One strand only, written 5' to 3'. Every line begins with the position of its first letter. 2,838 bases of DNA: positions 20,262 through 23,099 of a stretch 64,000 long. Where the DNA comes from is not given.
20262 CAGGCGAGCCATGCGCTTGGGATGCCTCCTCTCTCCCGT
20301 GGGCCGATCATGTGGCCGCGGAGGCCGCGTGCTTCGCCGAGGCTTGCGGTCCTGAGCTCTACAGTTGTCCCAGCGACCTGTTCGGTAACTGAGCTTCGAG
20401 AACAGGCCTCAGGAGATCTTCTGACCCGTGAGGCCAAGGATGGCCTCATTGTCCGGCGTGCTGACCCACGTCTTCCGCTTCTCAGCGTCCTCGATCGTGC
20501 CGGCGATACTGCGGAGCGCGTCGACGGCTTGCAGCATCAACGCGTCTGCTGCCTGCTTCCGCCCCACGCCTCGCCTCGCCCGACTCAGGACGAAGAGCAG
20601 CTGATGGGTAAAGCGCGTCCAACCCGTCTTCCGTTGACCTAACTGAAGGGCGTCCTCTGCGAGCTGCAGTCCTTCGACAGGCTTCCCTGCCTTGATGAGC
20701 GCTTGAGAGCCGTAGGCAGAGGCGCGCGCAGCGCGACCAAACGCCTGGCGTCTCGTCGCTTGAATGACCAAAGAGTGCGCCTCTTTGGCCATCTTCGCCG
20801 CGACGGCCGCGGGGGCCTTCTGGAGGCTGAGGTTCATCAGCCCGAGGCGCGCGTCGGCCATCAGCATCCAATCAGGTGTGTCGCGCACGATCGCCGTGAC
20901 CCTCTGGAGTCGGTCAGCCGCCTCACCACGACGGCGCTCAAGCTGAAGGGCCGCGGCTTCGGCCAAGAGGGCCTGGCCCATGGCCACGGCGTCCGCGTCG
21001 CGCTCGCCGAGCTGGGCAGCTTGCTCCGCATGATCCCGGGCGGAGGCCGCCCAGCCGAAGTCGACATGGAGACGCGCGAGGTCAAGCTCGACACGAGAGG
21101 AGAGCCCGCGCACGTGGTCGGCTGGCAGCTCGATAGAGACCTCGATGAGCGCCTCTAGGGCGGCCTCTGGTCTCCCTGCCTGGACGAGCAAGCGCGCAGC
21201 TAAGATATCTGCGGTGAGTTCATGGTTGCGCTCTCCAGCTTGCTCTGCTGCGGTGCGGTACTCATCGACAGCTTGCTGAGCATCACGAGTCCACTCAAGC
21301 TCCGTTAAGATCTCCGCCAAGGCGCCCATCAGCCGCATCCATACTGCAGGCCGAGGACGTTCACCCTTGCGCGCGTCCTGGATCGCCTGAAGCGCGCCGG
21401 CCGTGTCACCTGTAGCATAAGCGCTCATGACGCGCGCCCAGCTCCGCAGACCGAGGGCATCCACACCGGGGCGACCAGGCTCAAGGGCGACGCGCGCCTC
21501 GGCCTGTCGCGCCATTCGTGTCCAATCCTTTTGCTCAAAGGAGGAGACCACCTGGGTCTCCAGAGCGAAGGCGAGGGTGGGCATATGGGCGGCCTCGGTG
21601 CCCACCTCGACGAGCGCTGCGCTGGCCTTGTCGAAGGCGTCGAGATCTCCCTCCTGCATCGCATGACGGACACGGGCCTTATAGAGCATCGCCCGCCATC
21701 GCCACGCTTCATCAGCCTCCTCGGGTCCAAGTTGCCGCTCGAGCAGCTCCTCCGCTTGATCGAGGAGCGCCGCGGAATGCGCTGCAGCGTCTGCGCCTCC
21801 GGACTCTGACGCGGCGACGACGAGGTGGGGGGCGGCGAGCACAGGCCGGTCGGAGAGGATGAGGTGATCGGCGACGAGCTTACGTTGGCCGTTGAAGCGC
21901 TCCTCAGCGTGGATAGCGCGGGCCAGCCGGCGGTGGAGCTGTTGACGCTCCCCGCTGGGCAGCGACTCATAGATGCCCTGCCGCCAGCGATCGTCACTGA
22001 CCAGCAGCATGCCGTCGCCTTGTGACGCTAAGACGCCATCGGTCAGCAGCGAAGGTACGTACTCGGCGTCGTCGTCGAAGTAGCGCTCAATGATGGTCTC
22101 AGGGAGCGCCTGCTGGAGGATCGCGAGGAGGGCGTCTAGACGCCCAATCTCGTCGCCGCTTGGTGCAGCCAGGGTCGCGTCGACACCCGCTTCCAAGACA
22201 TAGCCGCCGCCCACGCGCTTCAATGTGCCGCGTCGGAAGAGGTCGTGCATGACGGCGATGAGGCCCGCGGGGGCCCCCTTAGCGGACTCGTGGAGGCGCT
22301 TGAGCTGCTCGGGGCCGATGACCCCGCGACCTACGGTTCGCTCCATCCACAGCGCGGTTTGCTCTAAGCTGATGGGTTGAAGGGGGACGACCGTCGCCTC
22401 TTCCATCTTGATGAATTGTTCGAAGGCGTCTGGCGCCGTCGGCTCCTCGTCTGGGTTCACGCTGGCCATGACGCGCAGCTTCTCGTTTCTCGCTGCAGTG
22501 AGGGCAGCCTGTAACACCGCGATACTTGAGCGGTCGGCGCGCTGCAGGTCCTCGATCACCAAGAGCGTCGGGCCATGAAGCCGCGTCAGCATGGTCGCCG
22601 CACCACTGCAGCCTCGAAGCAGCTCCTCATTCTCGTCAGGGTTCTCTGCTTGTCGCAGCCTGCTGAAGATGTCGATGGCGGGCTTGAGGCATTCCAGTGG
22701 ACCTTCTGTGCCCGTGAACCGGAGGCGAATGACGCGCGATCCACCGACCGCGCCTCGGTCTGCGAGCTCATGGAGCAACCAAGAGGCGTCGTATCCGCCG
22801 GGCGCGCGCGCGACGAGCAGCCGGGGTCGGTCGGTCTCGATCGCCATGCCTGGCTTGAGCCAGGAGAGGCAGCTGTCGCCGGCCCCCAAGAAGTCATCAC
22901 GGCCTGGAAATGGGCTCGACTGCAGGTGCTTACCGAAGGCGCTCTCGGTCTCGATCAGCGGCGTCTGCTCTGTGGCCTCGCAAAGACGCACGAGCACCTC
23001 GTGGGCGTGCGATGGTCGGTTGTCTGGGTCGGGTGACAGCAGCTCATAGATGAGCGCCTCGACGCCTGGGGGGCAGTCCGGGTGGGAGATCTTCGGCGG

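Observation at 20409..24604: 1120-aa kinase-NTPase-TPR (STAND-like) protein translationally coupled to an HTH protein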

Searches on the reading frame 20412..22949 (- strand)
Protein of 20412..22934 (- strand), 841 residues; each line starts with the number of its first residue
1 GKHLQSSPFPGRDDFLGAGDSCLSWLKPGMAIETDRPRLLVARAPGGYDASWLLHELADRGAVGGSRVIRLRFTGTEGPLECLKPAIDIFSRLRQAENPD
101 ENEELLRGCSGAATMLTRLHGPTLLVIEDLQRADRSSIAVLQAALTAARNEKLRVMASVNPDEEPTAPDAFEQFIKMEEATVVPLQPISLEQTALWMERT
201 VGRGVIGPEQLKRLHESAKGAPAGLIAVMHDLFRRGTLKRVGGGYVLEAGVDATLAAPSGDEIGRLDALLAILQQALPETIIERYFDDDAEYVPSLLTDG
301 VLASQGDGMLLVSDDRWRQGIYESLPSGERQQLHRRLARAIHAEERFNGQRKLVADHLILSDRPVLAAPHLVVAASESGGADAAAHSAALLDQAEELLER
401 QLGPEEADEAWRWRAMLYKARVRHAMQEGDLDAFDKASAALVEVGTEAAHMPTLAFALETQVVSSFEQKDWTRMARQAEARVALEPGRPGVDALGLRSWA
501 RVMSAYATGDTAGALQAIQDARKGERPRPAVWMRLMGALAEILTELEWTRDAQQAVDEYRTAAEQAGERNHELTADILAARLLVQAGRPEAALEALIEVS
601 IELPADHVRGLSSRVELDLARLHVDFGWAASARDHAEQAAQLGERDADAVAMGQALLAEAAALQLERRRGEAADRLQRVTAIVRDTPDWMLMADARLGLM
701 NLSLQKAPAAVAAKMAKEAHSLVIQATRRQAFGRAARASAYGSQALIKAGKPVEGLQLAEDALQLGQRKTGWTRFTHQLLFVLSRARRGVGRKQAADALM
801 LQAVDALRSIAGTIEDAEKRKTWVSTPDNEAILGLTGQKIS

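Call 15: find_homologous_proteins(query=window:20412-22934:-)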
Query window:20412-22934:- (841 aa): 31 proteins with E <= 0.001 among 8000 candidates.
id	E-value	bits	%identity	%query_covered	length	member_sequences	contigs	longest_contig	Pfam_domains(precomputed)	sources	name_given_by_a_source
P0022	0.0e+0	1671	91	100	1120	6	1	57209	PF07714.24,PF00069.32,PF17667.8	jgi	jgi:serine/threonine protein kinase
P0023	0.0e+0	1616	88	100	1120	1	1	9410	PF07714.24,PF00069.32,PF17667.8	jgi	jgi:tetratricopeptide (TPR) repeat protein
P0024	0.0e+0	1511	82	100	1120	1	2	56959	PF07714.24,PF00069.32,PF17667.8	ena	-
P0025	0.0e+0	1447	79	100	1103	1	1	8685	PF07714.24,PF00069.32,PF17667.8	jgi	-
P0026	1.2e-272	925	53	99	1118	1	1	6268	PF07714.24,PF00069.32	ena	-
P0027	8.2e-218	744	47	99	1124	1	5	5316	PF07714.24,PF00069.32,PF17667.8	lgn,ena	-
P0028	8.7e-206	704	46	99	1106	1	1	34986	PF07714.24,PF00069.32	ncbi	-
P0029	1.4e-192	660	44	99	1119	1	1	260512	PF07714.24,PF00069.32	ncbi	ncbi:MAG: protein kinase domain-containing protein [Myxococcota bacterium]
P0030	1.9e-183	630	43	100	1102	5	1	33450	PF07714.24,PF00069.32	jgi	jgi:hypothetical protein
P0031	2.2e-182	627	42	99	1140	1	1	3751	PF07714.24,PF00069.32,PF17667.8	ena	-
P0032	7.8e-181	622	43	99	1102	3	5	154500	PF07714.24,PF00069.32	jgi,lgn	jgi:tetratricopeptide (TPR) repeat protein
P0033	1.8e-178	614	42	99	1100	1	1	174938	PF07714.24,PF00069.32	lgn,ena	-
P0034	2.1e-177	610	42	99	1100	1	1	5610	PF07714.24,PF00069.32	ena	-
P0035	5.5e-177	609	40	99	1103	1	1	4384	PF07714.24,PF00069.32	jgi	-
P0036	5.0e-176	606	41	98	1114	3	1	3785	PF07714.24,PF00069.32,PF17667.8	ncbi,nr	ncbi:MAG: protein kinase, partial [Myxococcota bacterium]|nr:protein kinase [Myxococcota bacterium]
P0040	1.3e-168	581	41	99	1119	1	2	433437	PF07714.24,PF00069.32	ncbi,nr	ncbi:MAG: serine/threonine protein kinase [Deltaproteobacteria bacterium]|nr:serine/threonine protei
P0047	4.2e-90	322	33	95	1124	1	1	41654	PF07714.24,PF00069.32,PF13424.13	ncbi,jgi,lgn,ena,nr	ncbi:MAG: hypothetical protein CVU56_10190 [Deltaproteobacteria bacterium HGW-Deltaproteobacteria-14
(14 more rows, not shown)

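Call 17: find_encoding_contigs(protein=P0029, flank=8000, max_places=2)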
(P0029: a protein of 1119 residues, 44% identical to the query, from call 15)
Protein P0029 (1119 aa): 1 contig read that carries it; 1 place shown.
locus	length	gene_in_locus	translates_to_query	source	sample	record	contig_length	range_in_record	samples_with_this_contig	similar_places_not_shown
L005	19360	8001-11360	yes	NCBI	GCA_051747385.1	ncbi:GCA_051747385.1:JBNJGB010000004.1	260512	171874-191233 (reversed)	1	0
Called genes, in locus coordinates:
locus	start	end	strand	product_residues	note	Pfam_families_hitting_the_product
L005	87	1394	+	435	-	PF05958:tRNA_U5-meth_tr (weak), PF03602:Cons_hypoth95, PF05175:MTS (weak), PF13649:Methyltransf_25 (faint), PF05958:tRNA_U5-meth_tr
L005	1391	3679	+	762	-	PF13231:PMT_2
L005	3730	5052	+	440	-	-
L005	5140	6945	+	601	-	-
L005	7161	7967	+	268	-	-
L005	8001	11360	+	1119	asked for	PF00069:Pkinase, PF07714:PK_Tyr_Ser-Thr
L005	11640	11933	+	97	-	-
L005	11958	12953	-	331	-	-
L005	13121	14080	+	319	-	PF01966:HD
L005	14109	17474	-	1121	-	PF07244:POTRA, PF01103:Omp85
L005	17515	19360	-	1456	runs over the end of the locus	PF04357:TamB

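Call 18: find_encoding_contigs(protein=P0040, flank=8000, max_places=2)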
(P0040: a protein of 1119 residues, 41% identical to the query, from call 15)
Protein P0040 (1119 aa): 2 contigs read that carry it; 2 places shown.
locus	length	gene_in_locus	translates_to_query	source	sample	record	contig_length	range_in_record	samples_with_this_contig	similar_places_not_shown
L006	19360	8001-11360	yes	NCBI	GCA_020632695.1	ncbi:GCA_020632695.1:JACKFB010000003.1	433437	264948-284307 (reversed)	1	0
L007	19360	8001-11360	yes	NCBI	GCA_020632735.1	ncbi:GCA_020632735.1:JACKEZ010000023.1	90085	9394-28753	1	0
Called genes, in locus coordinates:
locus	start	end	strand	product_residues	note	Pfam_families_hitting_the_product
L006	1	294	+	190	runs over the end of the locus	-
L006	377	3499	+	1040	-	-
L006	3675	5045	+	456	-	PF05958:tRNA_U5-meth_tr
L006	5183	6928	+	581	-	-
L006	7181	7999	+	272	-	-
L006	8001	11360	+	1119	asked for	PF00069:Pkinase, PF07714:PK_Tyr_Ser-Thr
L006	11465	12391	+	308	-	PF13409:GST_N_2, PF00043:GST_C, PF14497:GST_C_3, PF13410:GST_C_2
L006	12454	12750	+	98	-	-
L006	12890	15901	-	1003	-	-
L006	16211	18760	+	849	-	PF13205:Big_5 (weak)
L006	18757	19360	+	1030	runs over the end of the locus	-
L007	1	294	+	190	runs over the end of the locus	-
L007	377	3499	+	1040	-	-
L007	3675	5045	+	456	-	PF05958:tRNA_U5-meth_tr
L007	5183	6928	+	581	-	-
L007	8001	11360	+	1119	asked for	PF00069:Pkinase, PF07714:PK_Tyr_Ser-Thr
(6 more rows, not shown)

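Call 19: find_encoding_contigs(protein=P0047, flank=8000, max_places=2)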
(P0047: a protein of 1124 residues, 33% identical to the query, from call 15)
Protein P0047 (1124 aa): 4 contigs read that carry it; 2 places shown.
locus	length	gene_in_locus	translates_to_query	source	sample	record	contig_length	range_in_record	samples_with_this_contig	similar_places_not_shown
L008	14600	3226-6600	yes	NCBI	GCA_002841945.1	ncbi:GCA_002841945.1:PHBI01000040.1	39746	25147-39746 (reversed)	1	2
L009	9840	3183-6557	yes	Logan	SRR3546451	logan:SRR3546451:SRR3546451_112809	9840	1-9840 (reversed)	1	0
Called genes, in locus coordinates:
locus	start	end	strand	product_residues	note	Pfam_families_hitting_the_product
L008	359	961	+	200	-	PF00440:TetR_N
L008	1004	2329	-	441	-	PF08757:CotH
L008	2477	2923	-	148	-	PF11964:SpoIIAA-like (weak)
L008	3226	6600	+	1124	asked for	PF00069:Pkinase, PF07714:PK_Tyr_Ser-Thr, PF13424:TPR_12 (faint)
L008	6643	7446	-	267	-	PF00149:Metallophos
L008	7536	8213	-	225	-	PF06841:Phage_T4_gp19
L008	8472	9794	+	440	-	-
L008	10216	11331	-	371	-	-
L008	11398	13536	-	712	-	PF00378:ECH_1, PF16113:ECH_2, PF02737:3HCDH_N, PF00725:3HCDH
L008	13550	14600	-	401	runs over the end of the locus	PF00108:Thiolase_N, PF02803:Thiolase_C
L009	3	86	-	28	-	?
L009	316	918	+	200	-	PF00440:TetR_N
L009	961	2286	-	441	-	PF08757:CotH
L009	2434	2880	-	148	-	PF11964:SpoIIAA-like (weak)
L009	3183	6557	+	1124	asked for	PF00069:Pkinase, PF07714:PK_Tyr_Ser-Thr, PF13424:TPR_12 (faint)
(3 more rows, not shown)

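Call 54: find_related_loci(query=A4, collection=genome_contigs, flank=6000)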
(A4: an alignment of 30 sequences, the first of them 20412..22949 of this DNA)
Query A4 (846 aa) in genome_contigs; peptide patterns used: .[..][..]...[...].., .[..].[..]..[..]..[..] (x = any residue, [..] = any of these).
599 stretches matched a pattern (row limit reached: there are more); 6 encode a relative of the query (tblastn E <= 1e-3); 6 distinct loci.
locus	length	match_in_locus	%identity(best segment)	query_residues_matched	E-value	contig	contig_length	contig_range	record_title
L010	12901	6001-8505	43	4-839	2e-174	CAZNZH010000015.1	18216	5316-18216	MAG TPA_asm: uncultured Myxococcales bacterium isolate binchicken_co235_11 genome assembly, contig: NODE_7670_length_182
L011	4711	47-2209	41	122-839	5e-140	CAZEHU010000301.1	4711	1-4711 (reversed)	MAG TPA_asm: uncultured Myxococcales bacterium isolate SRP167671_co2_188 genome assembly, contig: NODE_20402_length_4711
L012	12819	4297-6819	42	1-841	3e-179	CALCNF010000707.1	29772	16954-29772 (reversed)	MAG TPA_asm: uncultured proteobacterium isolate ERR599101_bin.47_CONCOCT_v1.1_MAG genome assembly, contig: ERZ841449.265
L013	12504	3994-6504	32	1-838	8e-94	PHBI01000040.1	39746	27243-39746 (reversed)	MAG: Deltaproteobacteria bacterium HGW-Deltaproteobacteria-14 08E140C01_z5_2013_Ig3399_v2_scaffold_849, whole genome sho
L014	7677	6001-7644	32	1-547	2e-64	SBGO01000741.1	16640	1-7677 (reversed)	MAG: Deltaproteobacteria bacterium isolate M1802 scaffold_549_1, whole genome shotgun sequence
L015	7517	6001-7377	34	45-508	2e-54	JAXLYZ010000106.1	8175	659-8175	MAG: Myxococcota bacterium isolate STL-MYX26 C4.62.fa-106, whole genome shotgun sequence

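Call 55: predict_structure(alignment_id=A4)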
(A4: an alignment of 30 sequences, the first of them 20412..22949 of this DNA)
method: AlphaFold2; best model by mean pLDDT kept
length: 846 residues; sequences in the alignment: 30
mean_pLDDT: 88.3   pTM: 0.65
mean pLDDT of the five models: 88.3, 87.8, 86.8, 86.1, 85.8
residues with pLDDT >= 90: 497; 70-90: 290; 50-70: 54; < 50: 5
segments of 3 or more residues with pLDDT < 50: 844-846
pLDDT, mean of each block of 10 residues (from residue 1): 77 82 83 58 86 79 86 84 79 83 62 80 86 91 91 82 89 91 89 86 86 84 77 80 80 63 60 91 92 84 70 75 84 94 95 91 95 95 72 94 90 91 93 87 94 92 94 92 95 91 96 95 93 95 97 96 97 95 97 97 91 88 97 97 95 93 97 95 94 93 92 92 97 95 97 96 97 90 96 94 95 96 95 86 49
secondary structure, 60 per line:
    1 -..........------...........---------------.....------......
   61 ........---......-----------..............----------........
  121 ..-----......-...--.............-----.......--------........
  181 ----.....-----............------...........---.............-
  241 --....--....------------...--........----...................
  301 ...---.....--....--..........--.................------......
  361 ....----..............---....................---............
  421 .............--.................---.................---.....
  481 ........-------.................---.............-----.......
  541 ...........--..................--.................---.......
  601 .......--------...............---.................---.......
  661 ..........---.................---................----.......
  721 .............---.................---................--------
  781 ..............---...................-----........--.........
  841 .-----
elements in order (helices of 4 or more, strands of 3 or more residues): H2-11 H18-28 E44-48 H55-68 E72-77 H89-102 H113-122 E128-133 H140-152 E158-164 H173-180 E185-189 H195-206 H213-223 H227-239 E243-246 E249-252 H270-277 H284-303 E307-311 E314-317 H320-329 H332-348 H355-364 H369-382 H386-405 H409-433 H436-452 H456-472 H476-488 H496-512 H516-528 H534-551 H554-571 H574-590 H594-607 H616-630 H634-650 H654-670 H674-690 H694-709 H714-733 H737-753 H757-772 H781-794 H798-816 H822-829 H832-841

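Call 62: search_protein_families(library=pfam, proteins=[L012:875-1684:+, L012:1681-2352:+, L012:2349-3188:+, L010:4170-5165:+], max_evalue=0.01)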
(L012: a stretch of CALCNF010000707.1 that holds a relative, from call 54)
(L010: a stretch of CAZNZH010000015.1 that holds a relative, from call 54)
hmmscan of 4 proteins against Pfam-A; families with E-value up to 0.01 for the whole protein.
L012:875-1684:+ (269 aa): 2 families
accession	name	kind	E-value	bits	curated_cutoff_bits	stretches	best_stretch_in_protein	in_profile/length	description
PF13531.11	SBP_bac_11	-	1.1e-44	153.3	25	1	48-265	3-227/227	Bacterial extracellular solute-binding protein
PF01547.30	SBP_bac_1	-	0.0029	18.1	26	0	52-119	2-75/307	Bacterial extracellular solute-binding protein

L012:1681-2352:+ (223 aa): 1 family
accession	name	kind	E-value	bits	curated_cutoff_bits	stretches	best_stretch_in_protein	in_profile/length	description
PF00528.27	BPD_transp_1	-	3.4e-22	79.5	26.4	1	25-212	3-173/184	Binding-protein-dependent transport system inner membrane component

L012:2349-3188:+ (279 aa): 5 families
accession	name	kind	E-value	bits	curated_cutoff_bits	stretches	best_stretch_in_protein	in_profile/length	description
PF00005.33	ABC_tran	-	2.7e-32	112.6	25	1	33-168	12-136/137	ABC transporter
PF13304.12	AAA_21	-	2.7e-06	28.1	27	1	147-201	244-300/304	AAA domain, putative AbiEii toxin, Type IV TA system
PF13401.12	AAA_22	-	0.00089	20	27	1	33-183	6-108/130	AAA domain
PF02463.25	SMC_N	-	0.0016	18.3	40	1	121-202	123-200/220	RecF/RecN/SMC N terminal domain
PF13191.12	AAA_16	-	0.0017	19.3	32.6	1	38-186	30-159/167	AAA ATPase domain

L010:4170-5165:+ (332 aa): 1 family
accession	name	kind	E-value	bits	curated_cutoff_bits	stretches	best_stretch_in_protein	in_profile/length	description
PF12728.13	HTH_17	-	2.9e-07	31.1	27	1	64-113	1-50/51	Helix-turn-helix domain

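Call 93: fold_search(model_id=the predicted structure, library=pdb)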
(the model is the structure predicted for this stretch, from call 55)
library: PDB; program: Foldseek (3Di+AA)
matches with E <= 10: 1621; with E <= 0.001: 202
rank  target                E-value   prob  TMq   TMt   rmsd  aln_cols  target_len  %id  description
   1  6mfv_A                1.8e-10  1.00  0.25  0.31  22.9       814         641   11  Crystal structure of the Signal Transduction ATPase with Numerous Domains (STAND) protein with a tetratricopeptide rep (released 2019-02-20)
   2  7kzp_H                2.3e-06  1.00  0.20  0.28  17.4       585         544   16  Structure of the human Fanconi anaemia Core complex (released 2021-03-10)
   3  9gaw_O                3.1e-06  1.00  0.30  0.35  15.6       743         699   12  High-resolution structure of the Anaphase-promoting complex/cyclosome (APC/C) bound to co-activator Cdh1 (released 2024-08-14)
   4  7kzp_G                3.4e-06  1.00  0.22  0.30  17.8       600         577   16  Structure of the human Fanconi anaemia Core complex (released 2021-03-10)
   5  9rtt_Q                4.4e-06  1.00  0.21  0.20  26.4       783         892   12  Activated Elongation Complex with IWS1 and ELOF1 (released 2025-09-03)
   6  6q6g_O                5.3e-06  1.00  0.29  0.34  15.3       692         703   12  Cryo-EM structure of the APC/C-Cdc20-Cdk2-cyclinA2-Cks2 complex, the D1 box class (released 2019-09-11)
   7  8pkp_O                5.5e-06  1.00  0.29  0.34  13.8       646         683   10  Cryo-EM structure of the apo Anaphase-promoting complex/cyclosome (APC/C) at 3.2 Angstrom resolution (released 2023-07-19)
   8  5dse_C                5.5e-06  1.00  0.29  0.33  24.2       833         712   12  Crystal Structure of the TTC7B/Hyccin Complex (released 2015-12-02)
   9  8fgw_D                5.5e-06  1.00  0.29  0.21  20.1       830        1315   13  Human IFT-A complex structures provide molecular insights into ciliary transport (released 2023-02-22)
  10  4buj_B                6.2e-06  1.00  0.24  0.17  25.6       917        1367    9  Crystal structure of the S. cerevisiae Ski2-3-8 complex (released 2013-08-28)
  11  8a3t_K                8.8e-06  1.00  0.33  0.49  10.1       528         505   12  S. cerevisiae APC/C-Cdh1 complex (released 2022-08-31)
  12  5g04_X                9.5e-06  1.00  0.30  0.47  10.1       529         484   14  Structure of the human APC-Cdc20-Hsl1 complex (released 2016-05-25)
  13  7dkh_A                1.2e-05  1.00  0.28  0.27  25.8       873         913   11  Crystal structure of the Ctr9/Paf1/Cdc73/Rtf1 quaternary complex (released 2021-11-24)
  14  7qds_B                1.2e-05  1.00  0.29  0.26  22.3       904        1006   12  Apo human SKI complex in the open state (released 2022-02-02)
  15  4buj_F                1.2e-05  1.00  0.17  0.13  32.1      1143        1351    9  Crystal structure of the S. cerevisiae Ski2-3-8 complex (released 2013-08-28)
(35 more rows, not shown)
